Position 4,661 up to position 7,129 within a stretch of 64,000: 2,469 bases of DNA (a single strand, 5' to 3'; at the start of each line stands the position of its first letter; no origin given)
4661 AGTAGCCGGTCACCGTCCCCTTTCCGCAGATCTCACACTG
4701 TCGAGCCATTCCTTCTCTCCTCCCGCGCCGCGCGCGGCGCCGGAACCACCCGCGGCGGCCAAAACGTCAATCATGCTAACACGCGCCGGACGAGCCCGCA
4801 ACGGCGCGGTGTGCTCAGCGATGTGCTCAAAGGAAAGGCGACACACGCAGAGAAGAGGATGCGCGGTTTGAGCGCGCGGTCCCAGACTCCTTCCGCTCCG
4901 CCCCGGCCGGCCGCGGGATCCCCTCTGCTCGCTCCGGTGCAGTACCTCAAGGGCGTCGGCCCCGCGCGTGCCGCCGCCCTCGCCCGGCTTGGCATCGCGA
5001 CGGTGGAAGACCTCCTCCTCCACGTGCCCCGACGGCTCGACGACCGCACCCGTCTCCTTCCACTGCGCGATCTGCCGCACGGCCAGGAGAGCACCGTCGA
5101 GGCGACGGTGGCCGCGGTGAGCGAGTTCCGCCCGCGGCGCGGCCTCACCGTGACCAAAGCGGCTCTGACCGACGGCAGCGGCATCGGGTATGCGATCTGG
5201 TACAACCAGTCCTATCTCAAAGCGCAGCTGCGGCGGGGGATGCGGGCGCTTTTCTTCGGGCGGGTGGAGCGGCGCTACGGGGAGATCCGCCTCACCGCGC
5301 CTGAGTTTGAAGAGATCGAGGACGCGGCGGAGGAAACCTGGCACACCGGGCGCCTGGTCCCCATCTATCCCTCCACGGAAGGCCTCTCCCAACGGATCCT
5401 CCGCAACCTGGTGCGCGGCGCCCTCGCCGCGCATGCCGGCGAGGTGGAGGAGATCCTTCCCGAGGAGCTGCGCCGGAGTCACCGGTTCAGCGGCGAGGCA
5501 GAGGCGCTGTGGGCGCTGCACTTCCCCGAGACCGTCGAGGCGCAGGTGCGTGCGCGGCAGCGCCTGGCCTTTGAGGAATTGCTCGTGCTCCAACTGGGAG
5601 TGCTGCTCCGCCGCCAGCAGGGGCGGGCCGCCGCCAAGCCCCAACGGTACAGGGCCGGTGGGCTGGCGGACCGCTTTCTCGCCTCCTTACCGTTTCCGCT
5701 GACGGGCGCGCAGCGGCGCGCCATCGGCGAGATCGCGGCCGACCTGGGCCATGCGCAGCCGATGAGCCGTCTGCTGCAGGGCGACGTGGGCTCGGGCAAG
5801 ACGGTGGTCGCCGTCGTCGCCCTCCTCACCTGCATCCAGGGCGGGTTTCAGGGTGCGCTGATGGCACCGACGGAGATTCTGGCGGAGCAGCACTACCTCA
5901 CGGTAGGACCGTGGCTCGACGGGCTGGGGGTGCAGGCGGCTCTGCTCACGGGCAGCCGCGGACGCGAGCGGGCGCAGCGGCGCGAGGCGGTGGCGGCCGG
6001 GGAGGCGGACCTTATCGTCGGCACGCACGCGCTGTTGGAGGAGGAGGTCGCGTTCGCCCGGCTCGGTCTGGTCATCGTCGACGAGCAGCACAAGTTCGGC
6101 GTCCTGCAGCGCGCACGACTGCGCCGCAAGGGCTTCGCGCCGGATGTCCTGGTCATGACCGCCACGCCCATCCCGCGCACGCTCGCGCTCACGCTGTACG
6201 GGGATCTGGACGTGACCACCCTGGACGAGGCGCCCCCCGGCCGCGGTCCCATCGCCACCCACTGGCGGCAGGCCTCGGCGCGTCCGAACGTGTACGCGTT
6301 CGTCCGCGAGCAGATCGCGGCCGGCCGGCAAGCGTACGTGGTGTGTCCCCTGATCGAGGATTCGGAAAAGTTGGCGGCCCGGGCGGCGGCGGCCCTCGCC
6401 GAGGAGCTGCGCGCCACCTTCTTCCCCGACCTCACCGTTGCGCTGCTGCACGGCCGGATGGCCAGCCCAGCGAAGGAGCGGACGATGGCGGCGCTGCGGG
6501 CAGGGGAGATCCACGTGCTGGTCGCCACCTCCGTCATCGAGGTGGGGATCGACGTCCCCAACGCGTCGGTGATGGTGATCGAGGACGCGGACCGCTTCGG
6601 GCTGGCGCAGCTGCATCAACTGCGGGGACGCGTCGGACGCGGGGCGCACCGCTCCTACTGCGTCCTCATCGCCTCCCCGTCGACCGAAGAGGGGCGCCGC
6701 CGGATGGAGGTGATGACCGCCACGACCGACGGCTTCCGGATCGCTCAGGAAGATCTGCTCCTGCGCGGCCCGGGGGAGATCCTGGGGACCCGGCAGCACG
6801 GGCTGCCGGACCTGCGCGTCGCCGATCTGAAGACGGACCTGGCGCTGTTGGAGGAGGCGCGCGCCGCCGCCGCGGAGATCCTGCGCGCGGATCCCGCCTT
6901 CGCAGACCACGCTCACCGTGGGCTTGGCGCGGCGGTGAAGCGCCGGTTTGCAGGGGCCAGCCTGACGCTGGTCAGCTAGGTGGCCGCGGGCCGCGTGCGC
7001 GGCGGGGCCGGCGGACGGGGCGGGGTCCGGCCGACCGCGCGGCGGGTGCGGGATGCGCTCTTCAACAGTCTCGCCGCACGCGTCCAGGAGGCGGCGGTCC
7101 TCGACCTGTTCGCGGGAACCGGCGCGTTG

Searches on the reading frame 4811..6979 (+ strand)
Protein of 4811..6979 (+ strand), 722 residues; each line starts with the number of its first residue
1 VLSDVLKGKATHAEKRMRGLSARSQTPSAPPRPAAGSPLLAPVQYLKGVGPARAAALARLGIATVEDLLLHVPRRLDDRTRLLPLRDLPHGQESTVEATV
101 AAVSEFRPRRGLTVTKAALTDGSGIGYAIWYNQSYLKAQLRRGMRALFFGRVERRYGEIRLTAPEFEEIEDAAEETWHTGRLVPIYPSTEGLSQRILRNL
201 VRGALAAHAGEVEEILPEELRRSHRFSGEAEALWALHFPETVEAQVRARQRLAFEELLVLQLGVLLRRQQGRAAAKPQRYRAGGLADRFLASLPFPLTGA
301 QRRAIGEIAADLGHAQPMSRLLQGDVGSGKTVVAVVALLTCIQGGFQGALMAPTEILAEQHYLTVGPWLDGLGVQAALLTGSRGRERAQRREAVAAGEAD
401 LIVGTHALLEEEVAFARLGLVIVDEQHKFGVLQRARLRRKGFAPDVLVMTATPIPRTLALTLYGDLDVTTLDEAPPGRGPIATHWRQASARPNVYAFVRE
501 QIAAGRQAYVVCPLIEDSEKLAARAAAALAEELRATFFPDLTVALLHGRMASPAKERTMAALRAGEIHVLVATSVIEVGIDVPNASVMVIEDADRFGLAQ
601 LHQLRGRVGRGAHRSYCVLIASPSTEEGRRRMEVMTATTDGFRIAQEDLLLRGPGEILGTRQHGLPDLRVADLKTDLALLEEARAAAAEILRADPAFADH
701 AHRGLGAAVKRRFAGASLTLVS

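Call 57: search_protein_families(library=pfam, proteins=[window:4811-6979:+], max_evalue=0.00001)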
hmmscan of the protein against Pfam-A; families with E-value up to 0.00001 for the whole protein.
window:4811-6979:+ (722 aa): 4 families
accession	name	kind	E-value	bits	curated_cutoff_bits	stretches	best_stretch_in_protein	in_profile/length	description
PF17191.10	RecG_wedge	-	1.1e-30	106.8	23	1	42-205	1-159/162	RecG wedge domain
PF00270.35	DEAD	-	3.3e-22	79.4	26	1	301-458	4-164/167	DEAD/DEAH box helicase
PF00271.37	Helicase_C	-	5.8e-19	68.8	23.5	1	502-610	12-108/110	Helicase conserved C-terminal domain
PF19833.4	RecG_dom3_C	-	1.5e-12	47.8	26.8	1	638-699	1-63/87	ATP-dependent DNA helicase RecG, domain 3, C-terminal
